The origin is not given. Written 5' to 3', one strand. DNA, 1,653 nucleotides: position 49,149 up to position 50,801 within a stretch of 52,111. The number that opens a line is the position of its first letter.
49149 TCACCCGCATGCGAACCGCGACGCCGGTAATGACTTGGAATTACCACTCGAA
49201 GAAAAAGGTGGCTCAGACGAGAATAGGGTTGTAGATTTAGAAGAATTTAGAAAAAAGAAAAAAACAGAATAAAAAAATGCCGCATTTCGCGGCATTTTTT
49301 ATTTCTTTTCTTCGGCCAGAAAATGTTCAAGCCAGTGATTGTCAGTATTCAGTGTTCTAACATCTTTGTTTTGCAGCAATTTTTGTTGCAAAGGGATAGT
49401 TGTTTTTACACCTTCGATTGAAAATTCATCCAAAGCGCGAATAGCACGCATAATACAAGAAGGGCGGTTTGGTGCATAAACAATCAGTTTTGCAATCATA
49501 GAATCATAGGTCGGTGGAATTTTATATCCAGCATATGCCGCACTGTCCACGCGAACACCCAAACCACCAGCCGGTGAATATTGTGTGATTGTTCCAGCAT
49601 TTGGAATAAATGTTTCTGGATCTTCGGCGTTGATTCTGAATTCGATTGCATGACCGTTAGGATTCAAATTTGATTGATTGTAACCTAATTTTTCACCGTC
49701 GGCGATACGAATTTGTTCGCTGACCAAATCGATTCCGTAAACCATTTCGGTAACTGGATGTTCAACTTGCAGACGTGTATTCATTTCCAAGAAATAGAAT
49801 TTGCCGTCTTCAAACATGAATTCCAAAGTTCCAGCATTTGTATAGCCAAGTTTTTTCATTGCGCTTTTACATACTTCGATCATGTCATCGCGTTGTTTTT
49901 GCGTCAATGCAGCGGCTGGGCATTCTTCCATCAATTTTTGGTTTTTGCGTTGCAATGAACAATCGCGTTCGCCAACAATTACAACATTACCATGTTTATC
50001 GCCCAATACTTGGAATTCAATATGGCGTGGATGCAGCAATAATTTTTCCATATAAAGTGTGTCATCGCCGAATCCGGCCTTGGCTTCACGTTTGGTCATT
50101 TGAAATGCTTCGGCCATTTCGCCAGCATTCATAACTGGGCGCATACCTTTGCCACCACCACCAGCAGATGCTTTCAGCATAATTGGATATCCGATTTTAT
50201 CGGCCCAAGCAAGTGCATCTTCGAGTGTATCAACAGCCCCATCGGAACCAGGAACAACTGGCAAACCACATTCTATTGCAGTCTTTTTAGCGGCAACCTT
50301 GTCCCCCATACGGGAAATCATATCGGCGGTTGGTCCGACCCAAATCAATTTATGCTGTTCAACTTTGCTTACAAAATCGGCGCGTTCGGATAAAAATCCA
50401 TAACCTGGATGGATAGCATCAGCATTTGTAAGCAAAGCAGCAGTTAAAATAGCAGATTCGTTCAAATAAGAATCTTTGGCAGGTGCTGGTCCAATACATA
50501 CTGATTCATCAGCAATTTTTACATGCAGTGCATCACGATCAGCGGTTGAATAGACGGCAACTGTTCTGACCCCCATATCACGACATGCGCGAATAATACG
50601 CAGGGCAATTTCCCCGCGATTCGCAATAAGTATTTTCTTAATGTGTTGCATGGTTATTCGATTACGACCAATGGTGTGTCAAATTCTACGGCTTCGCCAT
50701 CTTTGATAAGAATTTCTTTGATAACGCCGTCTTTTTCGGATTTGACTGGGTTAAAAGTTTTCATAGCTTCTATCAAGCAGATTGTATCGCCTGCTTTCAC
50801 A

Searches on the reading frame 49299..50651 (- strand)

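Call 63: search_protein_families(library=ncbifam, proteins=[window:49299-50651:-], max_evalue=1e-20)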
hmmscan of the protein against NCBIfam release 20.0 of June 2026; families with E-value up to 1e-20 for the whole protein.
window:49299-50651:- (450 aa): 11 families
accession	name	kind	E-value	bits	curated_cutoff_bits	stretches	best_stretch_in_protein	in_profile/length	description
NF006367.0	PRK08591.1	subfamily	2.8e-210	698.8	597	1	4-448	2-448/451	acetyl-CoA carboxylase biotin carboxylase subunit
TIGR00514.1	accC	equivalog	9.7e-199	660.8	626.5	1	4-446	2-446/449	acetyl-CoA carboxylase biotin carboxylase subunit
NF006406.0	PRK08654.1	equivalog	4.4e-184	612.6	739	1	4-443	2-442/499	acetyl-CoA carboxylase biotin carboxylase subunit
NF004085.0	PRK05586.1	equivalog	1.7e-181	604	723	1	4-445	2-445/448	acetyl-CoA carboxylase biotin carboxylase subunit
NF009471.0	PRK12833.1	equivalog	4.9e-177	589.1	686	1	2-449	3-452/467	acetyl-CoA carboxylase biotin carboxylase subunit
NF009554.0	PRK12999.1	equivalog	1.2e-171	573.1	965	1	2-442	3-453/1147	pyruvate carboxylase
NF005525.0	PRK07178.1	equivalog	1.2e-171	571.5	768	1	4-442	2-440/471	acetyl-CoA carboxylase biotin carboxylase subunit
NF006286.0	PRK08462.1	equivalog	1.3e-171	571.3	740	1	2-443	2-443/445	acetyl-CoA carboxylase biotin carboxylase subunit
NF006287.0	PRK08463.1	equivalog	2.2e-157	524.7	775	1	4-445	2-445/479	acetyl-CoA carboxylase subunit A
TIGR01235.1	pyruv_carbox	equivalog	2.4e-154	515.5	1114.45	1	6-435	1-442/1143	pyruvate carboxylase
TIGR02712.1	urea_carbox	equivalog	1.5e-148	496.6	1303.85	1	5-447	2-445/1201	urea carboxylase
